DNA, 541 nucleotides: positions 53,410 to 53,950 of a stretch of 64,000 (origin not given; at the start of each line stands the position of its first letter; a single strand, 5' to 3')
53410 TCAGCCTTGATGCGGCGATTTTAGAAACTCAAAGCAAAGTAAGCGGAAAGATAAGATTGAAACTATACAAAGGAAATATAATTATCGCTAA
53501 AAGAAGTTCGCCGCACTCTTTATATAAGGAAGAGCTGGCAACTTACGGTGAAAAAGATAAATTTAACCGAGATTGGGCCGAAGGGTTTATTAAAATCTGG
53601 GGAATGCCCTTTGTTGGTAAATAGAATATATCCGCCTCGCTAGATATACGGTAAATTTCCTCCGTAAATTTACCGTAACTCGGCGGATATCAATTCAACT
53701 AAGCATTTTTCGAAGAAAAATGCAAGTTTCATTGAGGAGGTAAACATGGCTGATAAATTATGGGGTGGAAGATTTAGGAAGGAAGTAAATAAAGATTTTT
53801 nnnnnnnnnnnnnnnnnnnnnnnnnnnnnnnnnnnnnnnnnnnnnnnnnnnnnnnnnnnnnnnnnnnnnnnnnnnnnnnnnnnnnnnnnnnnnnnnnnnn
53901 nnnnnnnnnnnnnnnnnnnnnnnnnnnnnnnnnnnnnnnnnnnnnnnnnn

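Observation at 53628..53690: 63-nt nested perfect and imperfect palindrome in the only sizable gap of the argCJBDFGH cluster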

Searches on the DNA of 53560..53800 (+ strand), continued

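Call 35: search_with_rna_model(model_id=R1, sources=[window, L020, L091, L092, L093, L094, L095, L096, L097, L098, L099, L100, L101, L102, L103, L104, L105, L106, L107, L108, L109, L110, L111, L112, L113, L114, L115, L116, L117, L118, L119, L120, L121, L122, L123, L124, L125, L126, L127, L128, L129, L130, L131, L132, L133, L134, L135, L136, L137, L138, L139, L140, L141, L142, L143, L144, L145, L146, L147, L148, L149, L150, L151, L152, L153, L154, L155, L156, L157, L158, L159, L160, L161, L162], max_evalue=1, make_alignment=true)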
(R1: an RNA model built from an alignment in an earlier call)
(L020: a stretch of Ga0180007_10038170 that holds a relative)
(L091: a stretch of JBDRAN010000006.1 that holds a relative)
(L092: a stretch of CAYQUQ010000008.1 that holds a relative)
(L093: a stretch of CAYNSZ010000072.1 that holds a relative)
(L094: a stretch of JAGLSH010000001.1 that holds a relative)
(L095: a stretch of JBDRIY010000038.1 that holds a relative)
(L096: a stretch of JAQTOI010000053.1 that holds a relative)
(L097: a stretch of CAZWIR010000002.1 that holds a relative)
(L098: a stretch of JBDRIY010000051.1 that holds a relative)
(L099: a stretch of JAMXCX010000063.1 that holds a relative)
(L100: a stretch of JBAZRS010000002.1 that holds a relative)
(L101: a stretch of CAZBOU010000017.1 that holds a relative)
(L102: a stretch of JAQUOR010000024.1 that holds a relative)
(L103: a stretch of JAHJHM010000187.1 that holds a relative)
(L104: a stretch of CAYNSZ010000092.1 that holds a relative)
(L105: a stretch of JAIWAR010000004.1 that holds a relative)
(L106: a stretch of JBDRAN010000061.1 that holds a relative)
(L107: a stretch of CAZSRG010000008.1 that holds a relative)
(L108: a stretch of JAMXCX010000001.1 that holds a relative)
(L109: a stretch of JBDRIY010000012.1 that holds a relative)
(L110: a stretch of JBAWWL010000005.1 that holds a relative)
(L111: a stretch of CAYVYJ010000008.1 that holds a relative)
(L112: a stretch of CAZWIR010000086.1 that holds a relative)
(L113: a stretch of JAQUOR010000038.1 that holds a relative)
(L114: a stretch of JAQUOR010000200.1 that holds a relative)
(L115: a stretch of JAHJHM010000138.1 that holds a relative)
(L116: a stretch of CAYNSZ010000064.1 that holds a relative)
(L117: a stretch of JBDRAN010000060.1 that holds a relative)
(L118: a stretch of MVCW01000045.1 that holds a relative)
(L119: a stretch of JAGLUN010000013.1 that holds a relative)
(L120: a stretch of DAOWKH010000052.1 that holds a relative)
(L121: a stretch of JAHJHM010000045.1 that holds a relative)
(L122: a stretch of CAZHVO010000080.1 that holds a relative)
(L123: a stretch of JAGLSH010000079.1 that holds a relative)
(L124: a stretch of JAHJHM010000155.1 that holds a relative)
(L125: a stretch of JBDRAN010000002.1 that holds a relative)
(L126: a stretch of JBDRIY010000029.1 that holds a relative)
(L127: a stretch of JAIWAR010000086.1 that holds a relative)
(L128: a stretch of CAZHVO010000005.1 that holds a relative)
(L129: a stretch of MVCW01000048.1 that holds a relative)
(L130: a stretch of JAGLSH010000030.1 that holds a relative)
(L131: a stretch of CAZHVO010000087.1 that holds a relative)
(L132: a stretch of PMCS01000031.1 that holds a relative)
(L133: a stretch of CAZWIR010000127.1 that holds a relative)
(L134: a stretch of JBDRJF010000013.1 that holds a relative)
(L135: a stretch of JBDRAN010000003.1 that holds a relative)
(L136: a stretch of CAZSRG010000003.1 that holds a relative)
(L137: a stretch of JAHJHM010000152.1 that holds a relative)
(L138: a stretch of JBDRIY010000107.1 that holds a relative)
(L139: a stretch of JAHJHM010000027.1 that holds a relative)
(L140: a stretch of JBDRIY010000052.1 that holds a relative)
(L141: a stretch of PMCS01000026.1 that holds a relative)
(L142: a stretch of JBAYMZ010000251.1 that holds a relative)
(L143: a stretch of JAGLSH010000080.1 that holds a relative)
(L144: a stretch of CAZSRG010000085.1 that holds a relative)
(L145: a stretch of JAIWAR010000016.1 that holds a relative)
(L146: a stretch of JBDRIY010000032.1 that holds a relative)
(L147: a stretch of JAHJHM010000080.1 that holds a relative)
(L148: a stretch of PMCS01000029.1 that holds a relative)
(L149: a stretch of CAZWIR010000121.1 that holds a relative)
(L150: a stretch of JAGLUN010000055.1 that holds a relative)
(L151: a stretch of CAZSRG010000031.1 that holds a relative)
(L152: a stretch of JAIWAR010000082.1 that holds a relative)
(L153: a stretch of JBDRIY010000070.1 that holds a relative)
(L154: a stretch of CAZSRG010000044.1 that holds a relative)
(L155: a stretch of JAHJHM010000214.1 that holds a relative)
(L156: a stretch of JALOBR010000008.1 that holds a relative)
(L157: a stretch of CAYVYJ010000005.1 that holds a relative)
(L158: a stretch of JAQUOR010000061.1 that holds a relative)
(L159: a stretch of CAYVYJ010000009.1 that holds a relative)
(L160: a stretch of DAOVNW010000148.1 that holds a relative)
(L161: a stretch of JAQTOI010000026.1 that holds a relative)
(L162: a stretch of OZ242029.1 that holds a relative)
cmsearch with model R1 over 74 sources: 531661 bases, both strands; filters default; matches with E-value up to 1: 112.
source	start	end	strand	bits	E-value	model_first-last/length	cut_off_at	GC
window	53625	53745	+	155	2.6e-33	1-121/121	no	0.37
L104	3648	3772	+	101.3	8.8e-21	1-121/121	no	0.43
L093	260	392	+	98.7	3.6e-20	1-121/121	no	0.52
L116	5576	5708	+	96.2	1.4e-19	1-121/121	no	0.46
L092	4677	4799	-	88.7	7.6e-18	1-121/121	no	0.41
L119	624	744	-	87.3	1.6e-17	1-121/121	no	0.37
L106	6561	6695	+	86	3.3e-17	1-121/121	no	0.41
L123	2241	2360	+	86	3.3e-17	1-121/121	no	0.43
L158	4054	4188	-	82.5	2.1e-16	1-121/121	no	0.43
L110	5851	5979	+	82.4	2.3e-16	1-121/121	no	0.37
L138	2249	2370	+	79.2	1.2e-15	1-121/121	no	0.43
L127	1162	1283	-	78.5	1.8e-15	1-121/121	no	0.42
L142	2336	2469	+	77.8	2.7e-15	1-121/121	no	0.4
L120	1608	1740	-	76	7.2e-15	1-121/121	no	0.41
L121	1812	1930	-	74.3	1.7e-14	1-121/121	no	0.39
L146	7674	7797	-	73.8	2.3e-14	1-121/121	no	0.44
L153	5775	5895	-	72.6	4.3e-14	1-121/121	no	0.43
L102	6603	6738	+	71.9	6.5e-14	1-121/121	no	0.38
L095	1235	1357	+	71.7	7.1e-14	1-121/121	no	0.46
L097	2100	2218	+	71.2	9.5e-14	1-121/121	no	0.36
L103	1580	1699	+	69.9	1.9e-13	1-121/121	no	0.38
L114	1938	2069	+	68.9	3.3e-13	1-121/121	no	0.48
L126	506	628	+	68.7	3.5e-13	1-121/121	no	0.44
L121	3773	3891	-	68.3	4.5e-13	1-121/121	no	0.39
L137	1921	2040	+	68.1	4.9e-13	1-121/121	no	0.39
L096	1790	1924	-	68.1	5e-13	1-121/121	no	0.44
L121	3905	4023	-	68.1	5e-13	1-121/121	no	0.35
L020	2254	2381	+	67.8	5.7e-13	1-121/121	no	0.38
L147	2283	2410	+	67.8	5.7e-13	1-121/121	no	0.38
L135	5013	5147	+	67.5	6.8e-13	1-121/121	no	0.42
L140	6629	6751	+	67.3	7.7e-13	1-121/121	no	0.46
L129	2906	3024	-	67.2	7.9e-13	1-121/121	no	0.51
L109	3414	3553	-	66.9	9.4e-13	1-121/121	no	0.44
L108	3332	3459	-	66.7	1.1e-12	1-121/121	no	0.41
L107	252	385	+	65.9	1.6e-12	1-121/121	no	0.35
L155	2716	2835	-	65.9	1.6e-12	1-121/121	no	0.38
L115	1821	1940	-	64.7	3e-12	1-121/121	no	0.35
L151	302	434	+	64.6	3.2e-12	1-121/121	no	0.37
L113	1277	1411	+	64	4.4e-12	1-121/121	no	0.4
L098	2453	2572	-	63.5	5.8e-12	1-121/121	no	0.42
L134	3824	3946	-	63.3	6.4e-12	1-121/121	no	0.42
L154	7381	7513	-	62.1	1.2e-11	1-121/121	no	0.33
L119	747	880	-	61.9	1.4e-11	1-121/121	no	0.38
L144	4552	4685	-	61.9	1.4e-11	1-121/121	no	0.36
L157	2599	2686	-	61.8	1.4e-11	1-121/121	no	0.33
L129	93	211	-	61.8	1.5e-11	1-121/121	no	0.45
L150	2185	2318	+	59.4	5.3e-11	1-121/121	no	0.43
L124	1141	1260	-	59.3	5.6e-11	1-121/121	no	0.4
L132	5141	5305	-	58.8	7.3e-11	1-121/121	no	0.44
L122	1661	1759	+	58.7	7.5e-11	1-121/121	no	0.45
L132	7007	7137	-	58.1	1e-10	1-121/121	no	0.43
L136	7082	7215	-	57.9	1.2e-10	1-121/121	no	0.36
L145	2435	2520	-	57.1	1.8e-10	1-121/121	no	0.37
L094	721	837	-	54.9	6.1e-10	1-121/121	no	0.38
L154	3575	3708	-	54.5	7.4e-10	1-121/121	no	0.42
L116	5433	5544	+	54.3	8.1e-10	1-121/121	no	0.52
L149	2723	2810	+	54.2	8.5e-10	1-121/121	no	0.31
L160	1508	1624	-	52.9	1.7e-09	1-121/121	no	0.51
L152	812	931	+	52.6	2.1e-09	1-121/121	no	0.43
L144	4691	4826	-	52.1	2.7e-09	1-121/121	no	0.33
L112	3694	3782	+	51.9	2.9e-09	1-121/121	no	0.33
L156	976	1115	+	51.6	3.4e-09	1-121/121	no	0.44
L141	7480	7613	+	51.6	3.6e-09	1-121/121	no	0.48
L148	386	520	+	51.5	3.7e-09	1-121/121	no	0.42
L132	3739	3874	-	51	4.7e-09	1-121/121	no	0.54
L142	1063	1191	+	49.9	8.5e-09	1-121/121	no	0.37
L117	278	394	+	49.9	8.8e-09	1-121/121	no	0.43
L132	6305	6437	-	49.6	1e-08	1-121/121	no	0.54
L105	6261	6377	-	49.4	1.1e-08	1-121/121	no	0.49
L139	250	371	+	49.2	1.3e-08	1-121/121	no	0.42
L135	2969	3098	-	48.9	1.5e-08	1-121/121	no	0.43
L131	3008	3095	+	48.7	1.7e-08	1-121/121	no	0.39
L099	1780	1880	-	47.9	2.6e-08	1-121/121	no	0.49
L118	5392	5525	+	47.9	2.6e-08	1-121/121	no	0.49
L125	6157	6283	+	47.3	3.6e-08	1-121/121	no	0.45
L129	3038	3154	-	46.6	5.2e-08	1-121/121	no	0.42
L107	111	244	+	44.6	1.5e-07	1-121/121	no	0.41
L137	6689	6816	-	43.3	3.1e-07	1-121/121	no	0.47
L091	7702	7832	+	42.9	3.9e-07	1-121/121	no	0.44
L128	1386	1468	+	42.7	4.3e-07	1-121/121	no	0.41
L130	4907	4995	+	42.4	5e-07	1-121/121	no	0.39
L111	1641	1725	-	40.3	1.5e-06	1-121/121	no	0.44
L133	2534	2618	+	37.7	6.3e-06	1-121/121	no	0.42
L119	2300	2393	-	37.1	8.7e-06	1-121/121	no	0.39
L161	683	782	+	35.5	2e-05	1-121/121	no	0.44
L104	3485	3587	+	35.4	2.1e-05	1-121/121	no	0.49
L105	7491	7612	-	33.9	4.8e-05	1-121/121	no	0.54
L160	3061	3151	-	33.1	7.3e-05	1-121/121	no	0.45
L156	2643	2743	+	32.1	0.00012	1-121/121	no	0.42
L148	6290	6386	-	31.9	0.00014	1-121/121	no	0.46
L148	5728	5818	+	31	0.00023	1-121/121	no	0.47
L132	3010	3133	-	30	0.00039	1-121/121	no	0.47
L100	2968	3073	+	29.5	0.0005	1-121/121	no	0.47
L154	1403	1488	-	28.9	0.00069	1-121/121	no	0.42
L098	2577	2678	-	27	0.0019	1-121/121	no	0.4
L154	1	60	+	27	0.0019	64-121/121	5'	0.32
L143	1298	1407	+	26.5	0.0026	1-121/121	no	0.41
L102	7284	7414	-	26.1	0.0031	1-121/121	no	0.56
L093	5000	5056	-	24.9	0.0059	7-63/121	no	0.54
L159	5088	5193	-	24.7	0.0067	1-121/121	no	0.42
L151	201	292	+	24.6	0.0069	1-121/121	no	0.46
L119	884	996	-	24.4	0.0077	1-121/121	no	0.32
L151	266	371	-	22.5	0.021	1-121/121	no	0.38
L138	2315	2360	-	22.3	0.025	66-111/121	no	0.35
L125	6022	6130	+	21.8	0.031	1-121/121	no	0.45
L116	5326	5401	+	20.6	0.061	1-121/121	no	0.5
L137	6882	6981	-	20.1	0.081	1-121/121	no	0.49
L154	1409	1456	+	19.8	0.095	66-111/121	no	0.33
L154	3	50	-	19.8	0.095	66-111/121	no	0.33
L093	3040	3159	+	17.9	0.26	1-121/121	no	0.52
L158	1580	1697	-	17.2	0.38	1-121/121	no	0.45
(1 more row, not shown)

Alignment A4: 112 matches aligned to the model, 255 columns, each read 5' to 3' on its own strand. Consensus structure (alignment columns), stored with it:
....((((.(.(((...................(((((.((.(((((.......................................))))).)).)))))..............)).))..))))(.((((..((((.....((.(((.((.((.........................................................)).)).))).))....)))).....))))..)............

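Call 45: search_with_rna_model(model_id=R1, sources=[window, L091, L092, L093, L094, L095, L096, L097, L098, L099, L100, L101, L102, L103, L104, L105, L106, L107, L108, L109, L110, L111, L112, L113, L114, L115, L116, L117, L118, L119, L120, L121, L122, L123, L124, L125, L126, L127, L128, L129, L130, L131, L132, L133, L134, L135, L136, L137, L138, L139, L140, L141, L142, L143, L144, L145, L146, L147, L148, L149, L150, L151, L152, L153, L154, L155, L156, L157, L158, L159, L160, L161, L162], max_evalue=1e-9, make_alignment=true)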
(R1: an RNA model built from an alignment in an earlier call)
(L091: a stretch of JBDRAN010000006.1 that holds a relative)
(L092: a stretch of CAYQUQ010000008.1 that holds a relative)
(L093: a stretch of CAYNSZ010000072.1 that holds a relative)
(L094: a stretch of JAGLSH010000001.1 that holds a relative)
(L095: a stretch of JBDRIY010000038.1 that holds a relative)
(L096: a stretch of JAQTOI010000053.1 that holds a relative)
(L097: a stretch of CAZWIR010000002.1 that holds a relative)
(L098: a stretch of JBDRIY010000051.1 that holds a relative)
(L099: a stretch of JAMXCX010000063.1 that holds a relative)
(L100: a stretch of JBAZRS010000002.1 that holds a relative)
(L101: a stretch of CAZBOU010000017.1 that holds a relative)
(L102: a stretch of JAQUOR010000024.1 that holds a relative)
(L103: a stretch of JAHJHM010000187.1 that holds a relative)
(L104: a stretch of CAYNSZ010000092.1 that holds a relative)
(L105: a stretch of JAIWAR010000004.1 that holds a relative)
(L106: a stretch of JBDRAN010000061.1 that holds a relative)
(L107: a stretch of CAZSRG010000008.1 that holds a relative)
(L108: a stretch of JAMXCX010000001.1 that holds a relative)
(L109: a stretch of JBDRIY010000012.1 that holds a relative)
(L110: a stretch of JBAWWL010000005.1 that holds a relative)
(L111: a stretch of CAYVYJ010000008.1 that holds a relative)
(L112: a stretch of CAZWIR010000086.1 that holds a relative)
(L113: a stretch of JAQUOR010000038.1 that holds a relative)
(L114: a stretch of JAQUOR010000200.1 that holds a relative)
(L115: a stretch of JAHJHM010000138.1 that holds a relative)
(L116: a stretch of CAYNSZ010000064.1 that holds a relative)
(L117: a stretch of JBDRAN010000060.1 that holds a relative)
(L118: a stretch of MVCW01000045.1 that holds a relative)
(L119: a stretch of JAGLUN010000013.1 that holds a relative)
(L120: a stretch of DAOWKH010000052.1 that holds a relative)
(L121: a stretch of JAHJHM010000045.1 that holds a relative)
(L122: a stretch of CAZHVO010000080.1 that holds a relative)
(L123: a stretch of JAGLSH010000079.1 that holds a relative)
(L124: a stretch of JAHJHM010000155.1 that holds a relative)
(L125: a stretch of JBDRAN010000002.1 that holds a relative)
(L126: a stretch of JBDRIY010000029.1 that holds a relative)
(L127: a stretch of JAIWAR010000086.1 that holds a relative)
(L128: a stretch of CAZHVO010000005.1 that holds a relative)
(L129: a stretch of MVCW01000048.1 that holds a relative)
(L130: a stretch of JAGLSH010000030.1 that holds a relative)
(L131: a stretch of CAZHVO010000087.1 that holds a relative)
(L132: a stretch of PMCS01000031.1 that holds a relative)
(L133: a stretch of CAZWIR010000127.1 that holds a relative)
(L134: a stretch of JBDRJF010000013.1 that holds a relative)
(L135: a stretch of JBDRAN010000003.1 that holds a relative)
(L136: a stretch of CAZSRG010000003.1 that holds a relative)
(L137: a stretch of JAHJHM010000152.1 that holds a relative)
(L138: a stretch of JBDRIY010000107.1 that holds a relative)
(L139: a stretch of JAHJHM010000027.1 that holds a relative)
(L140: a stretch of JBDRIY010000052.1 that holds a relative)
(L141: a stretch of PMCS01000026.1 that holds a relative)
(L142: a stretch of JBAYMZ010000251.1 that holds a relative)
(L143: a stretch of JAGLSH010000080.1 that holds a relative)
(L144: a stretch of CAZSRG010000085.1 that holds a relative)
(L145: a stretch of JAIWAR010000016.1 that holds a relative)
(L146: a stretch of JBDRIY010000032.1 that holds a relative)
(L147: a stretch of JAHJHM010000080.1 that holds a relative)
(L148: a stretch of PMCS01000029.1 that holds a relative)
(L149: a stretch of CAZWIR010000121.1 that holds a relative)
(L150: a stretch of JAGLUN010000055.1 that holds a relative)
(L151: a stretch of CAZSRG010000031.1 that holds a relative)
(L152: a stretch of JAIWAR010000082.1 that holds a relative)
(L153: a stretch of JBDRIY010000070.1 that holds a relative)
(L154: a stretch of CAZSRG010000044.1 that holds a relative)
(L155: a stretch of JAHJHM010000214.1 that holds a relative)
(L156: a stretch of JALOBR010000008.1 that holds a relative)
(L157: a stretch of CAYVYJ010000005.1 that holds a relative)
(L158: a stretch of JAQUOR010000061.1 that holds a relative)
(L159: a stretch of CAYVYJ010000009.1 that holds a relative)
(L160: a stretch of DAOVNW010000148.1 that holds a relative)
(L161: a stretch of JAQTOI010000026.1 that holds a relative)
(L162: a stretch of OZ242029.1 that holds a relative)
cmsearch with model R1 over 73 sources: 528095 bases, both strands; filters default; matches with E-value up to 1e-9: 56.
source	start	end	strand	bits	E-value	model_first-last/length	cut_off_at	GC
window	53625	53745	+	155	2.6e-33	1-121/121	no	0.37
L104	3648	3772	+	101.3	8.8e-21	1-121/121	no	0.43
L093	260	392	+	98.7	3.6e-20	1-121/121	no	0.52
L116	5576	5708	+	96.2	1.4e-19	1-121/121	no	0.46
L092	4677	4799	-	88.7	7.5e-18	1-121/121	no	0.41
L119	624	744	-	87.3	1.6e-17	1-121/121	no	0.37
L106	6561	6695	+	86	3.2e-17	1-121/121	no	0.41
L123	2241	2360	+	86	3.3e-17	1-121/121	no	0.43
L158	4054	4188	-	82.5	2.1e-16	1-121/121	no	0.43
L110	5851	5979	+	82.4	2.3e-16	1-121/121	no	0.37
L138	2249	2370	+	79.2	1.2e-15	1-121/121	no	0.43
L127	1162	1283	-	78.5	1.8e-15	1-121/121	no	0.42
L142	2336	2469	+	77.8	2.7e-15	1-121/121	no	0.4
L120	1608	1740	-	76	7.1e-15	1-121/121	no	0.41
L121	1812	1930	-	74.3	1.7e-14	1-121/121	no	0.39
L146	7674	7797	-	73.8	2.3e-14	1-121/121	no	0.44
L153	5775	5895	-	72.6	4.3e-14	1-121/121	no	0.43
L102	6603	6738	+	71.9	6.5e-14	1-121/121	no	0.38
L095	1235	1357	+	71.7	7.1e-14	1-121/121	no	0.46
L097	2100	2218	+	71.2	9.4e-14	1-121/121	no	0.36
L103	1580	1699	+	69.9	1.9e-13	1-121/121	no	0.38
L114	1938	2069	+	68.9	3.2e-13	1-121/121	no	0.48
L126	506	628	+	68.7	3.5e-13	1-121/121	no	0.44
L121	3773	3891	-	68.3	4.5e-13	1-121/121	no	0.39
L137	1921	2040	+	68.1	4.9e-13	1-121/121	no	0.39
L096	1790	1924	-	68.1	4.9e-13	1-121/121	no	0.44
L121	3905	4023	-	68.1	5e-13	1-121/121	no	0.35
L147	2283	2410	+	67.8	5.7e-13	1-121/121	no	0.38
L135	5013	5147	+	67.5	6.7e-13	1-121/121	no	0.42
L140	6629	6751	+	67.3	7.7e-13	1-121/121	no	0.46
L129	2906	3024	-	67.2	7.9e-13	1-121/121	no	0.51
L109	3414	3553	-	66.9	9.3e-13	1-121/121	no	0.44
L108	3332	3459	-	66.7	1.1e-12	1-121/121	no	0.41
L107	252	385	+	65.9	1.6e-12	1-121/121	no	0.35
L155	2716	2835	-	65.9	1.6e-12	1-121/121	no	0.38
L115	1821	1940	-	64.7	3e-12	1-121/121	no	0.35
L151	302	434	+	64.6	3.2e-12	1-121/121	no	0.37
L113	1277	1411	+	64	4.3e-12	1-121/121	no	0.4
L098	2453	2572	-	63.5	5.8e-12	1-121/121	no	0.42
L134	3824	3946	-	63.3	6.4e-12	1-121/121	no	0.42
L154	7381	7513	-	62.1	1.2e-11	1-121/121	no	0.33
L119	747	880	-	61.9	1.4e-11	1-121/121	no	0.38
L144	4552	4685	-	61.9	1.4e-11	1-121/121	no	0.36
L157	2599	2686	-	61.8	1.4e-11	1-121/121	no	0.33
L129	93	211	-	61.8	1.5e-11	1-121/121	no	0.45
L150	2185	2318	+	59.4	5.3e-11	1-121/121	no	0.43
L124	1141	1260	-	59.3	5.6e-11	1-121/121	no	0.4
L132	5141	5305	-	58.8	7.3e-11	1-121/121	no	0.44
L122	1661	1759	+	58.7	7.5e-11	1-121/121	no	0.45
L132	7007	7137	-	58.1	1e-10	1-121/121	no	0.43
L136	7082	7215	-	57.9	1.2e-10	1-121/121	no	0.36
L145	2435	2520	-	57.1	1.8e-10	1-121/121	no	0.37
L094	721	837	-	54.9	6e-10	1-121/121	no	0.38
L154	3575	3708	-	54.5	7.3e-10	1-121/121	no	0.42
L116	5433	5544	+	54.3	8e-10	1-121/121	no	0.52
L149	2723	2810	+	54.2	8.4e-10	1-121/121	no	0.31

Alignment A5: 56 matches aligned to the model, 217 columns, each read 5' to 3' on its own strand. Consensus structure (alignment columns), stored with it:
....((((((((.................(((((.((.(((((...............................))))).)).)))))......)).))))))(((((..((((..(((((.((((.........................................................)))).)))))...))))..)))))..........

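Call 47: build_rna_model(alignment_id=A5)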
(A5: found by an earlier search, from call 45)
Model R2 built from alignment A5 (56 sequences, 217 columns); structure: stored with the alignment.
model positions 120; base pairs 38; branch points 1; effective number of sequences 2.58; information 0.59 bits per position. Calibrated on 0.2 Mb of random sequence (short: E-values are rough).
structure used (alignment columns):
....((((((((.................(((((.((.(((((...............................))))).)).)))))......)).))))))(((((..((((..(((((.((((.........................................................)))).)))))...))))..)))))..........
